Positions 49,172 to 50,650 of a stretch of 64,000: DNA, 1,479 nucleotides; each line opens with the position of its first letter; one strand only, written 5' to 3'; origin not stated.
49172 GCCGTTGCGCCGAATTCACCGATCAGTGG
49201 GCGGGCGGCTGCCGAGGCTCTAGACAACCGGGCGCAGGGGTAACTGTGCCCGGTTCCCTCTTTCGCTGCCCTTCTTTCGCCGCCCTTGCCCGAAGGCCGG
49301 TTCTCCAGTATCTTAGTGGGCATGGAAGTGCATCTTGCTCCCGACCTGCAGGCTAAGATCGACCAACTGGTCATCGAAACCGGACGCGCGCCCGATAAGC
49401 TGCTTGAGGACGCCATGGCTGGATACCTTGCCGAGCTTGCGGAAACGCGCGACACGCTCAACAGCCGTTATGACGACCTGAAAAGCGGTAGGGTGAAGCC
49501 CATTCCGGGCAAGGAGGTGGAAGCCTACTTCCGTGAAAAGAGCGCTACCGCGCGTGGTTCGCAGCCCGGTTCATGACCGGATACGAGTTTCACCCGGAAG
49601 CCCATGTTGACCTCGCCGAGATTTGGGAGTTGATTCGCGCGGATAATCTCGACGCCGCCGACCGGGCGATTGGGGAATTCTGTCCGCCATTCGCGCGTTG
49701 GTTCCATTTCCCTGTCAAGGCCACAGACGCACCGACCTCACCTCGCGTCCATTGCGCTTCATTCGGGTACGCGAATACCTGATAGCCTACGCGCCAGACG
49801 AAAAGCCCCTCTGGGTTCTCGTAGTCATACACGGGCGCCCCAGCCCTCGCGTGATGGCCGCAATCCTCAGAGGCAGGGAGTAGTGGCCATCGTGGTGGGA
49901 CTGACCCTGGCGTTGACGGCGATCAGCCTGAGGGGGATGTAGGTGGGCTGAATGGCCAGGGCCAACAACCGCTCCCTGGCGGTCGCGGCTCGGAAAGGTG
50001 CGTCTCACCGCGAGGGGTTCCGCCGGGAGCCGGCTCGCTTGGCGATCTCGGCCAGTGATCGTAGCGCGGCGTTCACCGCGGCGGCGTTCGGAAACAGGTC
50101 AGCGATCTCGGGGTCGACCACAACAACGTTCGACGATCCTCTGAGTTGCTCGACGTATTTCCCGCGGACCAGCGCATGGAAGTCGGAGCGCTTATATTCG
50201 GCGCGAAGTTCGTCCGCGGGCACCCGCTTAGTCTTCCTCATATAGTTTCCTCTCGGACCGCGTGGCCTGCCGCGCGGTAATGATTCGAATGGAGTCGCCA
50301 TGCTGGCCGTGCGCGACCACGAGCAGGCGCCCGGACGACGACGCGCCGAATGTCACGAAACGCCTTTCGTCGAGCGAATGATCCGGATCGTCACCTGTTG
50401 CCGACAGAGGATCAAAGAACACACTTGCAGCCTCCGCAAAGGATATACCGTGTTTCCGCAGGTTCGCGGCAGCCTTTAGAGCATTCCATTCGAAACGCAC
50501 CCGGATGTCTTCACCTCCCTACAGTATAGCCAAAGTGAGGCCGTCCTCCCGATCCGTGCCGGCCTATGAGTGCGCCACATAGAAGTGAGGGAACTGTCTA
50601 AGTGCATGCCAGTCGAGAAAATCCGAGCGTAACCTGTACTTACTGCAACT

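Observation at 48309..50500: Three toxin-antitoxin cassettes in a row, each separated by another copy of the last codons of the Nramp-type gene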

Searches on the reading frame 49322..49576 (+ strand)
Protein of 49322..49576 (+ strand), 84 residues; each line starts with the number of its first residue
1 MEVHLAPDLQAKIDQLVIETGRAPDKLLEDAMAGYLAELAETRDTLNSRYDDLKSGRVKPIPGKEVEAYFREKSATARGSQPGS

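Call 5: search_protein_families(library=pfam, proteins=[window:49322-49576:+], max_evalue=0.01)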
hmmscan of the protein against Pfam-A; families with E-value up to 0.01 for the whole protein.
window:49322-49576:+ (84 aa): 0 families

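Call 48: find_homologous_proteins(query=window:49322-49576:+, max_evalue=1e-8)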
Query window:49322-49576:+ (84 aa): 3163 proteins with E <= 1e-8 among 3190 candidates; the best 120 are listed.
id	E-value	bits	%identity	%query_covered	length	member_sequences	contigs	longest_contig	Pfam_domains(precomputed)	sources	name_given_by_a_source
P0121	1.0e-46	174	100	100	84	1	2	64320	-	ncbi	ncbi:MAG: hypothetical protein ACLQVN_15380 [Bryobacteraceae bacterium]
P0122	5.8e-42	159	92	100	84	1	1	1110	-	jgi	jgi:predicted transcriptional regulator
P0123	2.5e-41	157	93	98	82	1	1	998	-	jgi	-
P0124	3.0e-41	157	90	100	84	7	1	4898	-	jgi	jgi:predicted transcriptional regulator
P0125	1.6e-40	154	90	100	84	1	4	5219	-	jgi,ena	-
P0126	8.4e-40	152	89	100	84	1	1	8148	-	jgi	jgi:hypothetical protein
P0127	1.6e-39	151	88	100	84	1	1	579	-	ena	-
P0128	3.1e-39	150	87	100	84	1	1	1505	-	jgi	-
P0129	4.4e-39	150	87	100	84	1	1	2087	-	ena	-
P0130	9.6e-39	149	86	100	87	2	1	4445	-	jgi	jgi:predicted transcriptional regulator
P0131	1.1e-38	148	86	100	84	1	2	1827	-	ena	-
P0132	1.2e-38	148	87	100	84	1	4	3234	-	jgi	jgi:predicted transcriptional regulator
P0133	1.7e-38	148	86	100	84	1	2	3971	-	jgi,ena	jgi:hypothetical protein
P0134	3.3e-38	147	85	100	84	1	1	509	-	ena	-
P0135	4.6e-38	147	86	100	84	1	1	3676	-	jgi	jgi:hypothetical protein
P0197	5.2e-34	134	82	100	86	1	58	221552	-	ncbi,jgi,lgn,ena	ncbi:MAG: hypothetical protein ABSC21_04610 [Terriglobia bacterium]|jgi:predicted transcriptional re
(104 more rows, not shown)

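Call 49: find_encoding_contigs(protein=P0121, flank=6000, max_places=6)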
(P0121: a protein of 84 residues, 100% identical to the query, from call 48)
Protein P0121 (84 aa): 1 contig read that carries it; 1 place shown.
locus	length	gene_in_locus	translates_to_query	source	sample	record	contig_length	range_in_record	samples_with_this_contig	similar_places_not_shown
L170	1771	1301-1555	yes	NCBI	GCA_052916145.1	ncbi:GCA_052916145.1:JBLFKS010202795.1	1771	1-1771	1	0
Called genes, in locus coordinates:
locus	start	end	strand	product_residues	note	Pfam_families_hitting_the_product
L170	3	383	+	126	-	?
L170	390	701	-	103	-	PF12441:CopG_antitoxin (weak)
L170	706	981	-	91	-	PF04365:BrnT_toxin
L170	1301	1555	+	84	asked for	-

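Call 50: find_encoding_contigs(protein=P0125, flank=5000, max_places=6)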
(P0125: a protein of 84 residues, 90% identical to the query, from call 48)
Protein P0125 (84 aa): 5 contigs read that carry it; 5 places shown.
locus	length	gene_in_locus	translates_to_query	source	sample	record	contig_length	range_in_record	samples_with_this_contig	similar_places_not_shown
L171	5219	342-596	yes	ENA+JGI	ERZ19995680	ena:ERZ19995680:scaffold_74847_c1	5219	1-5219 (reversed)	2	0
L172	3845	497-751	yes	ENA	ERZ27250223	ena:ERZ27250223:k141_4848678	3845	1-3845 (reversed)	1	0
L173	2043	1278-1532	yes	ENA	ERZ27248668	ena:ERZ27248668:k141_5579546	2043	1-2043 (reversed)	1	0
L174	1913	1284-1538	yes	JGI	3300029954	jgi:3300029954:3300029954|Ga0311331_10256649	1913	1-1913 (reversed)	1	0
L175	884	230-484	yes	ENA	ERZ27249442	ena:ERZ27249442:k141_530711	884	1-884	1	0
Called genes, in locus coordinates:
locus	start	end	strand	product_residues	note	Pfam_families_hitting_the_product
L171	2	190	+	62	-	?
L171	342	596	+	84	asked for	-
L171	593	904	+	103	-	PF05016:ParE_toxin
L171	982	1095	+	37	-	-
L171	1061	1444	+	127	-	-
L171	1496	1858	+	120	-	-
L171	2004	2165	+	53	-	-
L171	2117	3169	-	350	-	-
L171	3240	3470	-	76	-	-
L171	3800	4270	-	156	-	-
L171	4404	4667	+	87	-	PF03683:UPF0175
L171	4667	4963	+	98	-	PF11848:DUF3368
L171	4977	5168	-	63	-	-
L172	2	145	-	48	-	?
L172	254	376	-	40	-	-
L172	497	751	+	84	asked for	-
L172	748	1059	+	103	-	PF05016:ParE_toxin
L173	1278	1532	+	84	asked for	-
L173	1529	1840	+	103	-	PF05016:ParE_toxin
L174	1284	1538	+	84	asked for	-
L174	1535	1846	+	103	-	PF05016:ParE_toxin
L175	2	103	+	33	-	?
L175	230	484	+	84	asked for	-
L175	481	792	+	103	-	PF05016:ParE_toxin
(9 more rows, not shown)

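Call 57: search_protein_families(library=pfam, proteins=[window:49322-49576:+], max_evalue=1)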
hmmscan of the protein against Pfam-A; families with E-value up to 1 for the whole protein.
window:49322-49576:+ (84 aa): 1 family
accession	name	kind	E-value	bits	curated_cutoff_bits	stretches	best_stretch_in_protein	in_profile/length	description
PF09720.15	Unstab_antitox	-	0.011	16.2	23.3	1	42-66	30-54/54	Putative addiction module component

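Call 61: find_encoding_contigs(protein=P0197, flank=4000, max_places=10)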
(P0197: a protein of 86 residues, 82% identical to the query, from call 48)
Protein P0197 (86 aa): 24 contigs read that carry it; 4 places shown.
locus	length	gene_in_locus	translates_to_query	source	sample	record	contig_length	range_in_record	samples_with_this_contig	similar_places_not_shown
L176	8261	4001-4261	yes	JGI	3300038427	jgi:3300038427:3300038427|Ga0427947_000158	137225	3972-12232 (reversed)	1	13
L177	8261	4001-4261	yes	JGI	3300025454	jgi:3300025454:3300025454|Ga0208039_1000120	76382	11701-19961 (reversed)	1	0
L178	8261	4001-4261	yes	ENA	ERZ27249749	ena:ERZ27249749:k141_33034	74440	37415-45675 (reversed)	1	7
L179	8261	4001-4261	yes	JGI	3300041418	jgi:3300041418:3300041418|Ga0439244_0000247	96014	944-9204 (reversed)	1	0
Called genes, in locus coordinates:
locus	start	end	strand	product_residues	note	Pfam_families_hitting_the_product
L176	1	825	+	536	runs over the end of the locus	PF00474:SSF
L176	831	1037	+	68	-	-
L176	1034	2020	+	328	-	PF01087:GalP_UDP_transf, PF16285:DUF4931_N (faint), PF02744:GalP_UDP_tr_C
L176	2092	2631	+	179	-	PF10543:ORF6N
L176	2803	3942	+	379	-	PF10509:GalKase_gal_bdg, PF00288:GHMP_kinases_N, PF08544:GHMP_kinases_C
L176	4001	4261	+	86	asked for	-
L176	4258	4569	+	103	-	PF05016:ParE_toxin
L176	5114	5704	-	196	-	-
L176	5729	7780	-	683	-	PF01835:MG2 (faint), PF02585:PIG-L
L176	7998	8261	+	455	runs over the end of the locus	PF16499:Melibiase_2, PF17801:Melibiase_C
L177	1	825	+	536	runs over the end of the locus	PF00474:SSF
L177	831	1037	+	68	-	-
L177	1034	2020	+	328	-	PF01087:GalP_UDP_transf, PF16285:DUF4931_N (faint), PF02744:GalP_UDP_tr_C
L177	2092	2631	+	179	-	PF10543:ORF6N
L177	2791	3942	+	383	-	PF10509:GalKase_gal_bdg, PF00288:GHMP_kinases_N, PF08544:GHMP_kinases_C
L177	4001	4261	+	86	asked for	-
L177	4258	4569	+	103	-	PF05016:ParE_toxin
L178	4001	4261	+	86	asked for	-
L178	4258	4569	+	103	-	PF05016:ParE_toxin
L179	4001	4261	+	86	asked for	-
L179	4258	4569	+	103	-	PF05016:ParE_toxin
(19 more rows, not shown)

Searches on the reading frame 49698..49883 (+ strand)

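Call 5: search_protein_families(library=pfam, proteins=[window:49698-49883:+], max_evalue=0.01)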
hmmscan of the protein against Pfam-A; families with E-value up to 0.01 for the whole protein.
window:49698-49883:+ (61 aa): 1 family
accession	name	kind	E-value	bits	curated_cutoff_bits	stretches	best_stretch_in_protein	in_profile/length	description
PF05016.21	ParE_toxin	-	0.0078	17.2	23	1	4-47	42-86/89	ParE toxin of type II toxin-antitoxin system, parDE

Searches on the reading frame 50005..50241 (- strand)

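Call 57: search_protein_families(library=pfam, proteins=[window:50005-50241:-], max_evalue=1)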
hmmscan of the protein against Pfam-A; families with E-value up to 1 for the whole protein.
window:50005-50241:- (78 aa): 1 family
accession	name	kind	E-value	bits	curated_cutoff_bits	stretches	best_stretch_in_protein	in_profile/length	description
PF21834.1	DUF6894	-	0.053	14.1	24.1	1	39-73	10-44/69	Domain of unknown function (DUF6894)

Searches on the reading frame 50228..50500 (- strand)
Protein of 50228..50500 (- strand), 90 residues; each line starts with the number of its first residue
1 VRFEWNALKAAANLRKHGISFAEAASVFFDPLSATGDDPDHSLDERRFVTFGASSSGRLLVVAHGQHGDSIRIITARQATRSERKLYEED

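Call 5: search_protein_families(library=pfam, proteins=[window:50228-50500:-], max_evalue=0.01)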
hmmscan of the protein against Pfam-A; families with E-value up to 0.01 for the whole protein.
window:50228-50500:- (90 aa): 1 family
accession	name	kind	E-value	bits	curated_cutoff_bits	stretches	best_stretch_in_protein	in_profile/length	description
PF04365.19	BrnT_toxin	-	3.1e-26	91.9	34.5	1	5-83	1-77/77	Ribonuclease toxin, BrnT, of type II toxin-antitoxin system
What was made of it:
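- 50228..50525 (-): TA3 toxin BrnT (CDS 50228-50500) plus promoter/RBS stretch. PF04365, E=3e-26 (call 5).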

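Call 40: find_homologous_proteins(query=window:50228-50500:-, max_evalue=1e-10)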
Query window:50228-50500:- (90 aa): 926 proteins with E <= 1e-10 among 941 candidates; the best 120 are listed.
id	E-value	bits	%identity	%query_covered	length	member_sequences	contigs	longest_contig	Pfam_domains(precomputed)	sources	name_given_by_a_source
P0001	5.6e-52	191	100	100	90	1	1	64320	PF04365.20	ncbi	ncbi:MAG: BrnT family toxin [Bryobacteraceae bacterium]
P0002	4.7e-46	172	91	99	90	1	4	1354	PF04365.20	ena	-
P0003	1.2e-45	171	90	99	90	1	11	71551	PF04365.20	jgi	jgi:uncharacterized DUF497 family protein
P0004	3.7e-45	169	89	99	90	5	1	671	PF04365.20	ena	-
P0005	4.7e-45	169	89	99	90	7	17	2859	PF04365.20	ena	-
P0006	6.6e-45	168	89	99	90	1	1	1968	PF04365.20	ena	-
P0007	9.1e-45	168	89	99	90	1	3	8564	PF04365.20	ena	-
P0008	9.1e-45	168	89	99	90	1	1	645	PF04365.20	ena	-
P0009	9.1e-45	168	88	99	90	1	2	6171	PF04365.20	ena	-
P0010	1.3e-44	167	89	99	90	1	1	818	PF04365.20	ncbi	-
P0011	1.4e-44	167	89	99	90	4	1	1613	PF04365.20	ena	-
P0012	1.6e-44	167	88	99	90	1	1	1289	PF04365.20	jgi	jgi:uncharacterized DUF497 family protein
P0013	1.8e-44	167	89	99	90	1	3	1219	PF04365.20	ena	-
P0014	2.2e-44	167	89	99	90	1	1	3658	PF04365.20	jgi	jgi:uncharacterized DUF497 family protein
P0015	2.3e-44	167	88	99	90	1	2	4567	PF04365.20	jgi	jgi:hypothetical protein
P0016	2.3e-44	167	87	99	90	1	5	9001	PF04365.20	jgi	jgi:hypothetical protein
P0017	2.3e-44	167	87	99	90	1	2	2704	PF04365.20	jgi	jgi:hypothetical protein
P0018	2.4e-44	166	88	99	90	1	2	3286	PF04365.20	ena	-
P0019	3.2e-44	166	89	99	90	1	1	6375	PF04365.20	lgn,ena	-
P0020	3.3e-44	166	88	99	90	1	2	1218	PF04365.20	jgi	jgi:uncharacterized DUF497 family protein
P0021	3.3e-44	166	88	99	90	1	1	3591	PF04365.20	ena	-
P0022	3.6e-44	166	88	99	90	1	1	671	PF04365.20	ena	-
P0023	4.4e-44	166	86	100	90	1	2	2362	PF04365.20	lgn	-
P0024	4.5e-44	166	87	99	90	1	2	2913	PF04365.20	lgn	-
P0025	4.7e-44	166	87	100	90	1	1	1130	PF04365.20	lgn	-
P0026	4.8e-44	166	88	99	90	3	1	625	PF04365.20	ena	-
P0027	4.9e-44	166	89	99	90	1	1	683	PF04365.20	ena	-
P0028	5.2e-44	165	88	99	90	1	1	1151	PF04365.20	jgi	jgi:uncharacterized DUF497 family protein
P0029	5.8e-44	165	88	99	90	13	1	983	PF04365.20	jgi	jgi:uncharacterized DUF497 family protein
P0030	6.0e-44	165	87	99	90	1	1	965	PF04365.20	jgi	jgi:hypothetical protein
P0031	6.2e-44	165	88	99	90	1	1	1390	PF04365.20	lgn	-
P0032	6.5e-44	165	87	99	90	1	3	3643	PF04365.20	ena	-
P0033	6.6e-44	165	89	99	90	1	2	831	PF04365.20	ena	-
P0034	8.0e-44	165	89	99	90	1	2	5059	PF04365.20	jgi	jgi:uncharacterized protein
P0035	8.0e-44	165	87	99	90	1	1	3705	PF04365.20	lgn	-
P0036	8.2e-44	165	88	99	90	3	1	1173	PF04365.20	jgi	jgi:uncharacterized DUF497 family protein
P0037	8.4e-44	165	88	99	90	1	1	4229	PF04365.20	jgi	jgi:uncharacterized DUF497 family protein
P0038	8.5e-44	165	85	99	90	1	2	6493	PF04365.20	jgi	jgi:uncharacterized DUF497 family protein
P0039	9.3e-44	165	88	99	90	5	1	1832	PF04365.20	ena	-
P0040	9.7e-44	165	87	99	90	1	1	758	PF04365.20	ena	-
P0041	1.2e-43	164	88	99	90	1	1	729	PF04365.20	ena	-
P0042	1.3e-43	164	88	99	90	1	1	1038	PF04365.20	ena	-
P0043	1.5e-43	164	87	99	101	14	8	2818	PF04365.20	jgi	jgi:uncharacterized DUF497 family protein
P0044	1.5e-43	164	88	99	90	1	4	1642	PF04365.20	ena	-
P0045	1.6e-43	164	85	99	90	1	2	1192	PF04365.20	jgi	jgi:uncharacterized DUF497 family protein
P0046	1.6e-43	164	87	99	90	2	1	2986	PF04365.20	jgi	-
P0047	1.6e-43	164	87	99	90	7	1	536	PF04365.20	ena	-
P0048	1.8e-43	164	88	99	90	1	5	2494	PF04365.20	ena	-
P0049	2.1e-43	164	87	99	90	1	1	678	PF04365.20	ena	-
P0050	2.5e-43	163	87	99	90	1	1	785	PF04365.20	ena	-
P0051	3.2e-43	163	87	99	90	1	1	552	PF04365.20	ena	-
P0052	3.2e-43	163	87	99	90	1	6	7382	PF04365.20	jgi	jgi:hypothetical protein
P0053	3.2e-43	163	87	99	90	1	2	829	PF04365.20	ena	-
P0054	3.9e-43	163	88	99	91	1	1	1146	PF04365.20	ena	-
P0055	4.4e-43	162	87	99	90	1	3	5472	PF04365.20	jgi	jgi:uncharacterized DUF497 family protein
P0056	4.7e-43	162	87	99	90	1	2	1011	PF04365.20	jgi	jgi:uncharacterized DUF497 family protein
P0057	5.3e-43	162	87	99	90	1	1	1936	PF04365.20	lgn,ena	-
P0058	5.7e-43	162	85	99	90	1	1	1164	PF04365.20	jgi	jgi:uncharacterized DUF497 family protein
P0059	5.8e-43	162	83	99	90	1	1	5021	PF04365.20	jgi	jgi:uncharacterized DUF497 family protein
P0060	5.8e-43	162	84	99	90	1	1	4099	PF04365.20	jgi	jgi:uncharacterized protein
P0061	6.2e-43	162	82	99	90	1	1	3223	PF04365.20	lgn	-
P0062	8.1e-43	162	85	99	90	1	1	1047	PF04365.20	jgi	jgi:hypothetical protein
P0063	8.8e-43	162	87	99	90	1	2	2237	PF04365.20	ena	-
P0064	1.1e-42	161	87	99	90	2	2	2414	PF04365.20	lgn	-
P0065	1.2e-42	161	87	99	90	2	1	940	PF04365.20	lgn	-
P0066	1.3e-42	161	87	99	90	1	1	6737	PF04365.20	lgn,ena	-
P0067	1.3e-42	161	85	99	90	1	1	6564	PF04365.20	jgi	jgi:uncharacterized DUF497 family protein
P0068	1.4e-42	161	84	99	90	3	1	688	PF04365.20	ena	-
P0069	1.4e-42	161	84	99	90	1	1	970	PF04365.20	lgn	-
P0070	1.6e-42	161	87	99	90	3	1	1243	PF04365.20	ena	-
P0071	1.7e-42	161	87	99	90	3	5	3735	PF04365.20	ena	-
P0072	1.8e-42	161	87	99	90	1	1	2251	PF04365.20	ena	-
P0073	2.0e-42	160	85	99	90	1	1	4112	PF04365.20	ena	-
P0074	2.0e-42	160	84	100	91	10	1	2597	PF04365.20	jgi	-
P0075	2.1e-42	160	85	99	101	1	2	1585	PF04365.20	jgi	jgi:hypothetical protein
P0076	2.2e-42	160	85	99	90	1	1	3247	PF04365.20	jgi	-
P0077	2.2e-42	160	84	99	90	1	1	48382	PF04365.20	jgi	jgi:hypothetical protein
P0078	2.4e-42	160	87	99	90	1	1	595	PF04365.20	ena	-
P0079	2.4e-42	160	85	99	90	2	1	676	PF04365.20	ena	-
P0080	2.7e-42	160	85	99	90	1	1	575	PF04365.20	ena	-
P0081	3.2e-42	160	85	99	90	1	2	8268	PF04365.20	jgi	-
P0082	3.3e-42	160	87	99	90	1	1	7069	PF04365.20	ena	-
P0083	3.4e-42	160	85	99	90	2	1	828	PF04365.20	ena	-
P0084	4.1e-42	159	84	100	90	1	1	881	PF04365.20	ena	-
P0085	4.2e-42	159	84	99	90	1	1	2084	PF04365.20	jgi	jgi:uncharacterized DUF497 family protein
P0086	4.3e-42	159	85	99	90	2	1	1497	PF04365.20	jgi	jgi:uncharacterized protein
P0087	4.8e-42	159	87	99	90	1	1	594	PF04365.20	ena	-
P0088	4.8e-42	159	85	99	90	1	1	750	PF04365.20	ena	-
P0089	4.9e-42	159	84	99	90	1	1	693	PF04365.20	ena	-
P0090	5.0e-42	159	84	99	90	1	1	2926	PF04365.20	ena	-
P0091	6.1e-42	159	85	99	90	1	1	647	PF04365.20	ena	-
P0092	6.4e-42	159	87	99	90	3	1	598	PF04365.20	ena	-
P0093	6.7e-42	159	85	99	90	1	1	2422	PF04365.20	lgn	-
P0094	6.8e-42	159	84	99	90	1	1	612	PF04365.20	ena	-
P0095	7.0e-42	159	84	99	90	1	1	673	PF04365.20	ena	-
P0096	7.6e-42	159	83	99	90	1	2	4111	PF04365.20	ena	-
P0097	9.3e-42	158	84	99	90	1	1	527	PF04365.20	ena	-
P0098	9.6e-42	158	84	99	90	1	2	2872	PF04365.20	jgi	jgi:uncharacterized DUF497 family protein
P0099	1.1e-41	158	84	99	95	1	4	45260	PF04365.20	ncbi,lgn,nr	ncbi:MAG: BrnT family toxin [Acidobacteriia bacterium]|nr:BrnT family toxin [Terriglobia bacterium]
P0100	1.1e-41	158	84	99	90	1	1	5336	PF04365.20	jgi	jgi:uncharacterized DUF497 family protein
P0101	1.2e-41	158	87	99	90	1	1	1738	PF04365.20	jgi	jgi:hypothetical protein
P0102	1.2e-41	158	85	99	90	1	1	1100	PF04365.20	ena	-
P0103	1.3e-41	158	87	99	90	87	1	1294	PF04365.20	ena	-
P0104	1.3e-41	158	82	99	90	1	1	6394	PF04365.20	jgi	jgi:uncharacterized DUF497 family protein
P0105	1.5e-41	158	84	99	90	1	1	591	PF04365.20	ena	-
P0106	1.5e-41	158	84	99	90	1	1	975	PF04365.20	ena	-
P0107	1.7e-41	157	84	99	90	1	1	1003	PF04365.20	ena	-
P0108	1.7e-41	157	85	99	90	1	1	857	PF04365.20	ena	-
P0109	1.8e-41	157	83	99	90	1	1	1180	PF04365.20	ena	-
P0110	2.3e-41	157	84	99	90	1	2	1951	PF04365.20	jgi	jgi:uncharacterized DUF497 family protein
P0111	2.5e-41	157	84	99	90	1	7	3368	PF04365.20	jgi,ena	jgi:uncharacterized DUF497 family protein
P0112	2.6e-41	157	83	99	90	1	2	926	PF04365.20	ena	-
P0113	3.2e-41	157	85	99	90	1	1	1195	PF04365.20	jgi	jgi:hypothetical protein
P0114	3.3e-41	157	83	99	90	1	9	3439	PF04365.20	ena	-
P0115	3.5e-41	156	82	99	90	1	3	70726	PF04365.20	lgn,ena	-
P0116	3.5e-41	156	82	100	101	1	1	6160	PF04365.20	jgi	-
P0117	3.9e-41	156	83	100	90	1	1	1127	PF04365.20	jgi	jgi:uncharacterized DUF497 family protein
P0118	4.2e-41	156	82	99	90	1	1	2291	PF04365.20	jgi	jgi:hypothetical protein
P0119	4.4e-41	156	83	99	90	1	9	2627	PF04365.20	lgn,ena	-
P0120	4.5e-41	156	82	99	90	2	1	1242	PF04365.20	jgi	jgi:uncharacterized protein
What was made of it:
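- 50228..50525 (-): 926 homologues at 82-91% aa identity (call 40).
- The source is a MAG contig (call 40).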

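Call 41: find_encoding_contigs(protein=P0003, flank=5000, max_places=10)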
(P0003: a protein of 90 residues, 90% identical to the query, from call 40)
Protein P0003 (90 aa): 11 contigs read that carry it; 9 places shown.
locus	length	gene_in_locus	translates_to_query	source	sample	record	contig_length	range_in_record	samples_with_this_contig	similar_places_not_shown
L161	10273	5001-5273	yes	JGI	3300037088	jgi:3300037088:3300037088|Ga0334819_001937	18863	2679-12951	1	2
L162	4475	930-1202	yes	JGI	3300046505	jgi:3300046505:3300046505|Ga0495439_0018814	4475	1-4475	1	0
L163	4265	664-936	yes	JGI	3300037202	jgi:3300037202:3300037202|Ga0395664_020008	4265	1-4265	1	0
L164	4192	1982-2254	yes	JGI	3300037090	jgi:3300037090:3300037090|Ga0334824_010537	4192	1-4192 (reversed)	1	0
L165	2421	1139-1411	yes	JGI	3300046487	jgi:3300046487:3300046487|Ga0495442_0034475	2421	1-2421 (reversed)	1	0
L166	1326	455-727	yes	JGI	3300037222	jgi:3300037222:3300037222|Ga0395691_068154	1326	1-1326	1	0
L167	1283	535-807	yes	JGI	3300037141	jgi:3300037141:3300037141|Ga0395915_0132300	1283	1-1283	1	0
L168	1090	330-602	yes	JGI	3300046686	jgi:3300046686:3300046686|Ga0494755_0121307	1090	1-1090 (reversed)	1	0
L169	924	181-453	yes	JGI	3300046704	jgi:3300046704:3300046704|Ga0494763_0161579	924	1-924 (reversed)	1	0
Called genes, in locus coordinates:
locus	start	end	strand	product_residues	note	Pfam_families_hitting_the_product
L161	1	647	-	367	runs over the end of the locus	PF00801:PKD (weak), PF18911:PKD_4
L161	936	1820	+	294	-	PF06439:3keto-disac_hyd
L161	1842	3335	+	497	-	PF01408:GFO_IDH_MocA, PF19051:GFO_IDH_MocA_C2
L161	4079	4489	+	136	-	PF13470:PIN_3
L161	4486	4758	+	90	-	-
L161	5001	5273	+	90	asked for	PF04365:BrnT_toxin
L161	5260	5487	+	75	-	-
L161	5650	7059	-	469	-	PF02746:MR_MLE_N, PF13378:MR_MLE_C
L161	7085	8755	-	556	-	PF18120:DUF5597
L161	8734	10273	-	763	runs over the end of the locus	-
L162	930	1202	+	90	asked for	PF04365:BrnT_toxin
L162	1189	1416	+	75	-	-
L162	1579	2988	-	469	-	PF02746:MR_MLE_N, PF13378:MR_MLE_C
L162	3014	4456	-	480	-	PF18120:DUF5597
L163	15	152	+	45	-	-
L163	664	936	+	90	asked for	PF04365:BrnT_toxin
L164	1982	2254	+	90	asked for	PF04365:BrnT_toxin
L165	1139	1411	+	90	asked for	PF04365:BrnT_toxin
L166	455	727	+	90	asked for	PF04365:BrnT_toxin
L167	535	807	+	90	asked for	PF04365:BrnT_toxin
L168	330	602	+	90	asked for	PF04365:BrnT_toxin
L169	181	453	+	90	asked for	PF04365:BrnT_toxin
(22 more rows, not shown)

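Call 45: find_encoding_contigs(protein=P0001, flank=10000, max_places=5)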
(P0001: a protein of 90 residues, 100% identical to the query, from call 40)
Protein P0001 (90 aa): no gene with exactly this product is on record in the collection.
